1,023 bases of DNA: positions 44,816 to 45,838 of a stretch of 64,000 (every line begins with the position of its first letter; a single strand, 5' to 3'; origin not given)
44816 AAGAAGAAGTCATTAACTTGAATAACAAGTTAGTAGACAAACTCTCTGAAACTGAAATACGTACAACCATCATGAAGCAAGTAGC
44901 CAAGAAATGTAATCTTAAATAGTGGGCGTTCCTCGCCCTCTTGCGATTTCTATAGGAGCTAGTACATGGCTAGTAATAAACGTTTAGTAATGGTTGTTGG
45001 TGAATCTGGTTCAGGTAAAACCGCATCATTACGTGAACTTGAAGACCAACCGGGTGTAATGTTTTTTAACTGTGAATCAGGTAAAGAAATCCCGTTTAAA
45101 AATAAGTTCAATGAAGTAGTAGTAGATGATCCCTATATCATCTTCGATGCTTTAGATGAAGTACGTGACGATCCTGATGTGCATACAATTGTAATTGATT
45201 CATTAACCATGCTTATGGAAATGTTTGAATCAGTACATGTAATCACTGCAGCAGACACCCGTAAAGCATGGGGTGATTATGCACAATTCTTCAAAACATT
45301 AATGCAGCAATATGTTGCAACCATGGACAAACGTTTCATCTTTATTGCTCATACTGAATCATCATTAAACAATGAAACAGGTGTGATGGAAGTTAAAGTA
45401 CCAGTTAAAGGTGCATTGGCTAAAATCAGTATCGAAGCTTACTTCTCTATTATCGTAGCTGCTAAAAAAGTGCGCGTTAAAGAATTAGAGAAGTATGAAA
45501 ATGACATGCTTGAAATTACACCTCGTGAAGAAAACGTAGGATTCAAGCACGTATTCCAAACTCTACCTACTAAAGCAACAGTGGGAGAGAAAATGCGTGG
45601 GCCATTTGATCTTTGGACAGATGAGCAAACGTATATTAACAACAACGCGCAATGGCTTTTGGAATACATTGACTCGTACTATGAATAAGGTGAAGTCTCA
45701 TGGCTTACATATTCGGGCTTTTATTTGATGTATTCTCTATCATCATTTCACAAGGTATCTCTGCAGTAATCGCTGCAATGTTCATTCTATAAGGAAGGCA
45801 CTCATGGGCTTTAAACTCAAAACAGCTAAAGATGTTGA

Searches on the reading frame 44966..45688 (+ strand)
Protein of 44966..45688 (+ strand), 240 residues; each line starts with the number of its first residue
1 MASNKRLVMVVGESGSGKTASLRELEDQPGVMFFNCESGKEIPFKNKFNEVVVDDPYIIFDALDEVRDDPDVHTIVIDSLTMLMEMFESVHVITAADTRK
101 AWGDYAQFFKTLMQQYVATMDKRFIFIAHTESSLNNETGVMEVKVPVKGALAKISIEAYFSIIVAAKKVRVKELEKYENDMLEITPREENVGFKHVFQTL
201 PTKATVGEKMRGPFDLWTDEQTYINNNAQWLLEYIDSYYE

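Call 44: find_related_loci(query=A1, collection=viral_contigs, flank=1200)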
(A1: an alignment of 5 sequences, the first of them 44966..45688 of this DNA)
Query A1 (240 aa) in viral_contigs; peptide patterns used: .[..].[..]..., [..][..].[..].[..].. (x = any residue, [..] = any of these).
600 stretches matched a pattern (row limit reached: there are more); 507 encode a relative of the query (tblastn E <= 1e-3); the best 80 are kept; 80 distinct loci.
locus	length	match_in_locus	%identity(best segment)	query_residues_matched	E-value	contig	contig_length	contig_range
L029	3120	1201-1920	55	1-240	8e-92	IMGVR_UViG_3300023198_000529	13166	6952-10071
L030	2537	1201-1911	53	4-240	9e-88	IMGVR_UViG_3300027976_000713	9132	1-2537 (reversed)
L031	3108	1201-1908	52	4-239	2e-86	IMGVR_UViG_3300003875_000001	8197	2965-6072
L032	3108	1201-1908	52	4-239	1e-86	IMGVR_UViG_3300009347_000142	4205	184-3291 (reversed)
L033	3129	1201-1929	53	4-239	8e-86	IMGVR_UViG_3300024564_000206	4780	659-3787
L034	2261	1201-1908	51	4-239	2e-86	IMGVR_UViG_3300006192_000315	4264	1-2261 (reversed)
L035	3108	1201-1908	52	4-239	3e-85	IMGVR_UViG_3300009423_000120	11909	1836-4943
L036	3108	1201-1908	51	4-239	3e-85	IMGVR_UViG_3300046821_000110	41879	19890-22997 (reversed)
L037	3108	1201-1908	52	4-239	2e-84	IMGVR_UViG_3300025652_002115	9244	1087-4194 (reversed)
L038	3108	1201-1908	52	4-239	3e-84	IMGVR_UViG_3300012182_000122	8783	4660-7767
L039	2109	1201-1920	51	1-240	3e-85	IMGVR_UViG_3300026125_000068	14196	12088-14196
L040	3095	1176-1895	51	1-240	2e-84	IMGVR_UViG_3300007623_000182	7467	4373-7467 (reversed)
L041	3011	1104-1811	51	4-239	6e-84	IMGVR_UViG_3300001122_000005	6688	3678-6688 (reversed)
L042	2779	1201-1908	51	4-239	5e-84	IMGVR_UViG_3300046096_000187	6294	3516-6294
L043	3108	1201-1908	51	4-239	1e-83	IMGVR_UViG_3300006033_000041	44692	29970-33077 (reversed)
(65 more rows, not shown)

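Call 56: find_related_loci(query=A1, collection=viral_contigs, flank=10000)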
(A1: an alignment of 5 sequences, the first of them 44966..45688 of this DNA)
Query A1 (240 aa) in viral_contigs; peptide patterns used: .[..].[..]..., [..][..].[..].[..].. (x = any residue, [..] = any of these).
600 stretches matched a pattern (row limit reached: there are more); 507 encode a relative of the query (tblastn E <= 1e-3); the best 80 are kept; 80 distinct loci.
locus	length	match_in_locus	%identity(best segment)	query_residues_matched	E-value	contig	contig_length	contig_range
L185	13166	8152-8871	55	1-240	2e-91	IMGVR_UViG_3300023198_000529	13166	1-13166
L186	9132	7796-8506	53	4-240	1e-86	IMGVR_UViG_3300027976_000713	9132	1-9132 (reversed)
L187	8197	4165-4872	52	4-239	4e-86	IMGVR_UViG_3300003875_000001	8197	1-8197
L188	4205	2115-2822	52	4-239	3e-86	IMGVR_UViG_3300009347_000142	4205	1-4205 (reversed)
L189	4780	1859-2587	53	4-239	2e-85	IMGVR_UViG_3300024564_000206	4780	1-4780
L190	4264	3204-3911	51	4-239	3e-85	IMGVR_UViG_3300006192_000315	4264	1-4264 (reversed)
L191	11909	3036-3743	52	4-239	7e-85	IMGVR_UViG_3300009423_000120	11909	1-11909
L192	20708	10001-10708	51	4-239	1e-84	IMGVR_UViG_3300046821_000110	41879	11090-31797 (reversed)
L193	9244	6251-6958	52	4-239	7e-84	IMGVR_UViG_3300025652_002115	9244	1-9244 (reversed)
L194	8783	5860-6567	52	4-239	7e-84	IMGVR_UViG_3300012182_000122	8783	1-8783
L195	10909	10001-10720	51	1-240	7e-84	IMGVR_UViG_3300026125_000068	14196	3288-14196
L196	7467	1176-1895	51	1-240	7e-84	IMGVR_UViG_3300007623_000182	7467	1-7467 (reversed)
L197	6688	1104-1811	51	4-239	2e-83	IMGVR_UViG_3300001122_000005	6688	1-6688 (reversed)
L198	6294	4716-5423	51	4-239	3e-83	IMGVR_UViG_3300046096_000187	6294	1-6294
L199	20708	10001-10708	51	4-239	3e-83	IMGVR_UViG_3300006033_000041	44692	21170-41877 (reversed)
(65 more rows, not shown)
